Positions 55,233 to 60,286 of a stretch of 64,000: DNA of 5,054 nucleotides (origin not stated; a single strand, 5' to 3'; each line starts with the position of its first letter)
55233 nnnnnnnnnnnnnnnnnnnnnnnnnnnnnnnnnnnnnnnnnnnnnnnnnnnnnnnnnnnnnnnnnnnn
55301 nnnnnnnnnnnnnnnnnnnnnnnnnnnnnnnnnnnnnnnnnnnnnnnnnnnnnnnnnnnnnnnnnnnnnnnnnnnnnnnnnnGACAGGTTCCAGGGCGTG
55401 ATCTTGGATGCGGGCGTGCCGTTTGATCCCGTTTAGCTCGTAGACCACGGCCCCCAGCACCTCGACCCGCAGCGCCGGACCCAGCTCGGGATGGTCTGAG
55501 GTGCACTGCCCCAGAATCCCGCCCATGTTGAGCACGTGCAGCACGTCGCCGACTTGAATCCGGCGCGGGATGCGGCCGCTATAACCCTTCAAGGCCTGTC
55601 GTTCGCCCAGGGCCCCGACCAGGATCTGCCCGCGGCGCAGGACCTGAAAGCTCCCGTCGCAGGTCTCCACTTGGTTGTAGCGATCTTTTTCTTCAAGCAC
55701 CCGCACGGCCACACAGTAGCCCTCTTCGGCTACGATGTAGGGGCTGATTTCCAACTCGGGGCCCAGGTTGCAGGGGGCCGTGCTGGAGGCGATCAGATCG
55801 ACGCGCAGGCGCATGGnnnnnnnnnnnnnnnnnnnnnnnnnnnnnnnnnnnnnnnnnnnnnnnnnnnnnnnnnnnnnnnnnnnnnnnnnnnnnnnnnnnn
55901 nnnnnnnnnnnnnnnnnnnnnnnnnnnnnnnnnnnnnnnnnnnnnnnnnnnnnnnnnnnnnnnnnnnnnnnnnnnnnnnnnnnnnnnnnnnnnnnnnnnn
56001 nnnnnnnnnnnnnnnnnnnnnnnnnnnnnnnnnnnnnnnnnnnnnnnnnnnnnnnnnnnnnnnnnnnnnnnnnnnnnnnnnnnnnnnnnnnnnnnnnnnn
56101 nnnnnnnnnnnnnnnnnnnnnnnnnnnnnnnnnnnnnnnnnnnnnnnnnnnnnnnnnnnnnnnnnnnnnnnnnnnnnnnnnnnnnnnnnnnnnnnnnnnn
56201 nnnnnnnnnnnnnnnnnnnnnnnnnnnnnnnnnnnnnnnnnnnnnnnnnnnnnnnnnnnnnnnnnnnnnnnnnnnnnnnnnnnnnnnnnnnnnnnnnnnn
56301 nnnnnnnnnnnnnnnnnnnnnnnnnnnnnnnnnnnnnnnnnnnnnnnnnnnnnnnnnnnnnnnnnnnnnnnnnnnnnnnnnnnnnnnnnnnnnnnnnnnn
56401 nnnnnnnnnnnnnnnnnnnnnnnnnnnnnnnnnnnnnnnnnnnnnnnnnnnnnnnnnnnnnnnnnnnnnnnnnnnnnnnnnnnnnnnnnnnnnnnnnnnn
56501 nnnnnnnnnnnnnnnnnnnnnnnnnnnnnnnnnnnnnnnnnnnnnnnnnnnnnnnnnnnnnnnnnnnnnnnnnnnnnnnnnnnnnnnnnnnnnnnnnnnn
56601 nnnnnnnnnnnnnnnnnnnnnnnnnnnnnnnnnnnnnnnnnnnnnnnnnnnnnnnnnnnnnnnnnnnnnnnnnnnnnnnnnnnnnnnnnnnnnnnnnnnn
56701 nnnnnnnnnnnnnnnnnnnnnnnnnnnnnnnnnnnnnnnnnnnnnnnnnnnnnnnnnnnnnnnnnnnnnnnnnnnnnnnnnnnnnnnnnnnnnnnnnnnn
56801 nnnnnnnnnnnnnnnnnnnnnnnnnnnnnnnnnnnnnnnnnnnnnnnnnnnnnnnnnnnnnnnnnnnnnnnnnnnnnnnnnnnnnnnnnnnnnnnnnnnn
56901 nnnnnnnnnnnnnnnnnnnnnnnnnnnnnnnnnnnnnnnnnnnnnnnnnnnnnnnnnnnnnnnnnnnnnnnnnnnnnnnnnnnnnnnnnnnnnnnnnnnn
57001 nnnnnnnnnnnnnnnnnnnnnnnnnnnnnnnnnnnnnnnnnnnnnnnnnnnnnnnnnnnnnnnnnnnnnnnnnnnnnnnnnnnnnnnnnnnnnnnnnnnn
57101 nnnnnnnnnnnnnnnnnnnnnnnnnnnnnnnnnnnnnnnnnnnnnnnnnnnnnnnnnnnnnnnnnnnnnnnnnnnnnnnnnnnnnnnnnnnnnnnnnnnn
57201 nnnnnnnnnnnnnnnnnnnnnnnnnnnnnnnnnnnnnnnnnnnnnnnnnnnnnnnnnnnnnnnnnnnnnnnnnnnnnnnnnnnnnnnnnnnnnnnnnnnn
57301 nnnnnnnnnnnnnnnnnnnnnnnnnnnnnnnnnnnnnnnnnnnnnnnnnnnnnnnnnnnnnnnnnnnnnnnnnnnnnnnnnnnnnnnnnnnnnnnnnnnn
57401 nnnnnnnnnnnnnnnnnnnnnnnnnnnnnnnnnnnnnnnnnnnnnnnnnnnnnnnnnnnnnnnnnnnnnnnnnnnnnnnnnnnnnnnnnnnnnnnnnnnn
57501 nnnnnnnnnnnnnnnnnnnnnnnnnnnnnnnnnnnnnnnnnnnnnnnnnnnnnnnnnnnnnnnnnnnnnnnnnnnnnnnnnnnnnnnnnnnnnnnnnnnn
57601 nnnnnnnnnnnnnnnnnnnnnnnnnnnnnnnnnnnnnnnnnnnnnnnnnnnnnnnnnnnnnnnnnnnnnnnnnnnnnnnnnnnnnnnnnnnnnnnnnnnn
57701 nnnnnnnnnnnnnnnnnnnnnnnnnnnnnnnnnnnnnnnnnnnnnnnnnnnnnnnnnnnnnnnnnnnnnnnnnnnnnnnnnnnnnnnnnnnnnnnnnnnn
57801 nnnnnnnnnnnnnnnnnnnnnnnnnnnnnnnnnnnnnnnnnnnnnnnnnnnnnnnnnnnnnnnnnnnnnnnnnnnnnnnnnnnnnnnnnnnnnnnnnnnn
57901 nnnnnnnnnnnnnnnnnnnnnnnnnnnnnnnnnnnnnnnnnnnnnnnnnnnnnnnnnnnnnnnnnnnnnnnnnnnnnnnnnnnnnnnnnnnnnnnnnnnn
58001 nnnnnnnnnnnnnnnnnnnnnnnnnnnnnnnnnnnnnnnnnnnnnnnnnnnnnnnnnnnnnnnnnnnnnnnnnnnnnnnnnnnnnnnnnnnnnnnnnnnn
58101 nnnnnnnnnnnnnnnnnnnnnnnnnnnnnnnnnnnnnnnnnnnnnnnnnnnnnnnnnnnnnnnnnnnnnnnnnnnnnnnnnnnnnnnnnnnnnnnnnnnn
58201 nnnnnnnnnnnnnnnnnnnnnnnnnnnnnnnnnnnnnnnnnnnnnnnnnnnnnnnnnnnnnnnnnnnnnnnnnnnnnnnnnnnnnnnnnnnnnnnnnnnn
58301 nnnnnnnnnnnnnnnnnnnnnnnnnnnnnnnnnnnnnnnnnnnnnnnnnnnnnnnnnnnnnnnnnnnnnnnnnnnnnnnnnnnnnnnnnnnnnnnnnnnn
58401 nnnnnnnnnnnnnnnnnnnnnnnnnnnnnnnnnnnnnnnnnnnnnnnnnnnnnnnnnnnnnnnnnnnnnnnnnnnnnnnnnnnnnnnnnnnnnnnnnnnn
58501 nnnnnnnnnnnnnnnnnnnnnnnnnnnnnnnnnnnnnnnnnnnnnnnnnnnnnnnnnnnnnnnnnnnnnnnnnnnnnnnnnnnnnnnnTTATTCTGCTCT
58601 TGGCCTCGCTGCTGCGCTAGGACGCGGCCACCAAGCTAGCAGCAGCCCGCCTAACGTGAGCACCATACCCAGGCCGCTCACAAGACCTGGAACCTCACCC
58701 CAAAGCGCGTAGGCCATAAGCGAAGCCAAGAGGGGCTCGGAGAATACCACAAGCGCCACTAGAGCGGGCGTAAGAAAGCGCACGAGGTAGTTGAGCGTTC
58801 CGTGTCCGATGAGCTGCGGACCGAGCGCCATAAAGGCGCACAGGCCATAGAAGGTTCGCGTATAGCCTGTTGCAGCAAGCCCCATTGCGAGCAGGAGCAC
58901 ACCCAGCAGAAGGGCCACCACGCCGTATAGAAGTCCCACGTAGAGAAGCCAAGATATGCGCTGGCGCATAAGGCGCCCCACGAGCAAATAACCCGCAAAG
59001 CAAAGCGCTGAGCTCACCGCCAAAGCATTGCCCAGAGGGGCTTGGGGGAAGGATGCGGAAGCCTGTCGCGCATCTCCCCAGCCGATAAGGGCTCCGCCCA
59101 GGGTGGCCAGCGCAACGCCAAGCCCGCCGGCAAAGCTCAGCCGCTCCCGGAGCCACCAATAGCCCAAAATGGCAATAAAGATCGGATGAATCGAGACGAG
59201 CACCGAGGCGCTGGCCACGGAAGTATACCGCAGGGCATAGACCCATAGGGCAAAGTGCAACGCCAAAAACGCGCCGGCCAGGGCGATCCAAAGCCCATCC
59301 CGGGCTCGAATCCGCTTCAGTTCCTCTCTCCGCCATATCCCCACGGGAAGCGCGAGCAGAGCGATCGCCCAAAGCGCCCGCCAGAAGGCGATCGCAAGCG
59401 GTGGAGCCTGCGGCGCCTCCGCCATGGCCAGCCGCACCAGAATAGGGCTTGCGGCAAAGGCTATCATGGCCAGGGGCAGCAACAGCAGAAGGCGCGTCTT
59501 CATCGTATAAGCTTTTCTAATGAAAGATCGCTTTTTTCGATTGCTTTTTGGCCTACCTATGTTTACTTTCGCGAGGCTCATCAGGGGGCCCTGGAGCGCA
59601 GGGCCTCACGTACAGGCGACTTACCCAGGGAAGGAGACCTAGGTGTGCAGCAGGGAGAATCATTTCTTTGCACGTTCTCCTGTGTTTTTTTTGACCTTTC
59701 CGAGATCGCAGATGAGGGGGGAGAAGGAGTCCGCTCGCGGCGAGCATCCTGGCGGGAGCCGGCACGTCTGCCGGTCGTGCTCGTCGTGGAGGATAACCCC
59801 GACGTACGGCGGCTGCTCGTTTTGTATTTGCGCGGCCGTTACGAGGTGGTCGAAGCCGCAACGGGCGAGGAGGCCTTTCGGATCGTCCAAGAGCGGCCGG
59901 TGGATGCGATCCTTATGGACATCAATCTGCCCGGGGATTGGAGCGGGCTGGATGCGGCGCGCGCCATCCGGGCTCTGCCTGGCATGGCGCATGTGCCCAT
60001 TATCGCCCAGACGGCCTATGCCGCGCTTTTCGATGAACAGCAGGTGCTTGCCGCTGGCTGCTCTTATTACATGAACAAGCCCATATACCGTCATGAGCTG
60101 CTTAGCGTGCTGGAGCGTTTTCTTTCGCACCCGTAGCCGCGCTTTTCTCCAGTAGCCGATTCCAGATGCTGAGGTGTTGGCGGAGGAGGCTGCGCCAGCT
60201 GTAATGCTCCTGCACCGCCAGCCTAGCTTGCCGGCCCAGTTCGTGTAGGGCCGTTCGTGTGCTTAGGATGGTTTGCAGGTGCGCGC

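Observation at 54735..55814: Unrecognised P-loop (dethiobiotin-synthetase/SIMIBI-like) gene translationally embedded between argG and argC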

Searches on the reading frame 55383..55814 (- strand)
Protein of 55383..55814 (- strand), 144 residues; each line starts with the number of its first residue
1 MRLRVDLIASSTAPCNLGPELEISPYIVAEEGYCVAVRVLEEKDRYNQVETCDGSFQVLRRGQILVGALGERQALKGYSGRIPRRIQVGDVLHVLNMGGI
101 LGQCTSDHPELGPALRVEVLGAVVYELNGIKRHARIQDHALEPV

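Call 60: predict_structure(alignment_id=A4)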
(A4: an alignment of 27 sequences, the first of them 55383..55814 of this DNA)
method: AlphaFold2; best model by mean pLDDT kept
length: 144 residues; sequences in the alignment: 27
mean_pLDDT: 92.0   pTM: 0.87
mean pLDDT of the five models: 92.0, 91.9, 91.2, 91.1, 90.5
residues with pLDDT >= 90: 111; 70-90: 26; 50-70: 4; < 50: 3
segments of 3 or more residues with pLDDT < 50: 142-144
pLDDT, mean of each block of 10 residues (from residue 1): 97 94 97 98 93 97 98 85 97 96 88 94 89 84 47
secondary structure, 60 per line:
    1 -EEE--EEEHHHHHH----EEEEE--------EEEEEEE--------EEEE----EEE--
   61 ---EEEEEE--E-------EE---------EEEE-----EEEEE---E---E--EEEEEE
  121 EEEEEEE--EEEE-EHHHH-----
elements in order: E2-4 E7-9 H10-15 E20-24 E33-39 E48-51 E56-58 E64-69 E91-94 E100-104 E115-127 E130-133 H136-139

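Call 62: fold_search(model_id=the predicted structure, library=pdb)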
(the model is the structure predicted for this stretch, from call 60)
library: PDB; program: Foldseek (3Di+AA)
matches with E <= 10: 264; with E <= 0.001: 0
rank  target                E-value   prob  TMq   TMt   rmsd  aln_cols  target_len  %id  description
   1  5v7q_C                4.7e-01  0.06  0.15  0.10  13.0       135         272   16  Cryo-EM structure of the large ribosomal subunit from Mycobacterium tuberculosis bound with a potent linezolid analog (released 2017-09-20)
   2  8hku_AL2P             4.9e-01  0.06  0.17  0.11  14.9       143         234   11  Cryo-EM Structures and Translocation Mechanism of Crenarchaeota Ribosome (released 2023-08-16)
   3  6zxg_j                8.1e-01  0.06  0.17  0.20  12.9       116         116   15  Cryo-EM structure of a late human pre-40S ribosomal subunit - State H1 (released 2020-12-02)
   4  8ouw_A                1.1e+00  0.15  0.21  0.16  10.8        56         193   25  Cryo-EM structure of CMG helicase bound to TIM-1/TIPN-1 and homodimeric DNSN-1 on fork DNA (Caenorhabditis elegans) (released 2023-08-16)
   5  8x0u_I                1.1e+00  0.08  0.21  0.18   9.2       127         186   12  Crystal structure of cupin-like fold protein StrC from Stachybotrys sp.g12 (released 2024-09-11)
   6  5vzj_I                1.3e+00  0.03  0.15  0.12  17.6       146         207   15  STRUCTURE OF A TWELVE COMPONENT MPP6-NUCLEAR RNA EXOSOME COMPLEX BOUND TO RNA (released 2017-08-02)
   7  6xsz_A                1.3e+00  0.05  0.22  0.08  16.4       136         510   16  The structure of the M60 catalytic domain from Clostridium perfringens ZmpC (released 2021-02-03)
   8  9bv3_C                1.4e+00  0.09  0.19  0.09  12.4        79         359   11  M1B Midnolin-Proteasome (released 2025-06-11)
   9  8eon_F                1.5e+00  0.03  0.17  0.12  20.0       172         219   10  Pseudomonas phage E217 baseplate complex (released 2023-07-26)
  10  7ets_A                1.5e+00  0.03  0.17  0.12  13.1       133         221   16  Crystal structure of crp protein from Gardnerella Vaginalis (released 2022-04-27)
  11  6a2q                  1.6e+00  0.11  0.26  0.34   9.2       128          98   15  Mycobacterium tuberculosis LexA C-domain I (released 2019-01-23)
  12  7boi_W                1.6e+00  0.11  0.22  0.11  11.5        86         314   16  Bacterial 30S ribosomal subunit assembly complex state F (multibody refinement for body domain of 30S ribosome) (released 2021-07-07)
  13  2l15_MODEL_1_A        1.6e+00  0.09  0.20  0.36  10.9        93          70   14  Solution Structure of Cold Shock Protein CspA Using Combined NMR and CS-Rosetta method (released 2010-09-15)
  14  4v47_AA               1.6e+00  0.02  0.16  0.12  13.8       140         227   19  Real space refined coordinates of the 30S and 50S subunits fitted into the low resolution cryo-EM map of the EF-G.GTP (released 2014-07-09)
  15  6xtx_A                1.8e+00  0.11  0.21  0.16  10.7        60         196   22  CryoEM structure of human CMG bound to ATPgammaS and DNA (released 2020-05-27)
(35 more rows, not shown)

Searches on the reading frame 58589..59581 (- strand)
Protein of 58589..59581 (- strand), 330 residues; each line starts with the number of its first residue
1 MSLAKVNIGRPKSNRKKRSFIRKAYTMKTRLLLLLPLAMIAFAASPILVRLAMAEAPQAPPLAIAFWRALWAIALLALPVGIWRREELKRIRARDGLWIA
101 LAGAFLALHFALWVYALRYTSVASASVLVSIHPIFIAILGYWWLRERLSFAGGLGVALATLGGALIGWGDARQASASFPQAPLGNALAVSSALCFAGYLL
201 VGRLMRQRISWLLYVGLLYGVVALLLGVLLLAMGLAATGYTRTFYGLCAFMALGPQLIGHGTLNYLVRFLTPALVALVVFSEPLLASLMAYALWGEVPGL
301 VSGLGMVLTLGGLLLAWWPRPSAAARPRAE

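Call 52: search_protein_families(library=pfam, proteins=[window:58589-59581:-], max_evalue=0.001)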
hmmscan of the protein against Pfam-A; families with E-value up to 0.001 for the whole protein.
window:58589-59581:- (330 aa): 1 family
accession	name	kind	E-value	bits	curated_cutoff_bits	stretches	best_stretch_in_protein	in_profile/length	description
PF00892.27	EamA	-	4.7e-28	98.6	28.2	2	32-166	4-133/135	EamA-like transporter family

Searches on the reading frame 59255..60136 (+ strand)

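Call 52: search_protein_families(library=pfam, proteins=[window:59255-60136:+], max_evalue=0.001)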
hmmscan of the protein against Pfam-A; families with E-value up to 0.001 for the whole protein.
window:59255-60136:+ (293 aa): 1 family
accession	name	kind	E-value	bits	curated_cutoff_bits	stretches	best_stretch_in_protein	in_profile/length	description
PF00072.30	Response_reg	-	1.5e-22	80.3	30.2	1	175-286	1-110/111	Response regulator receiver domain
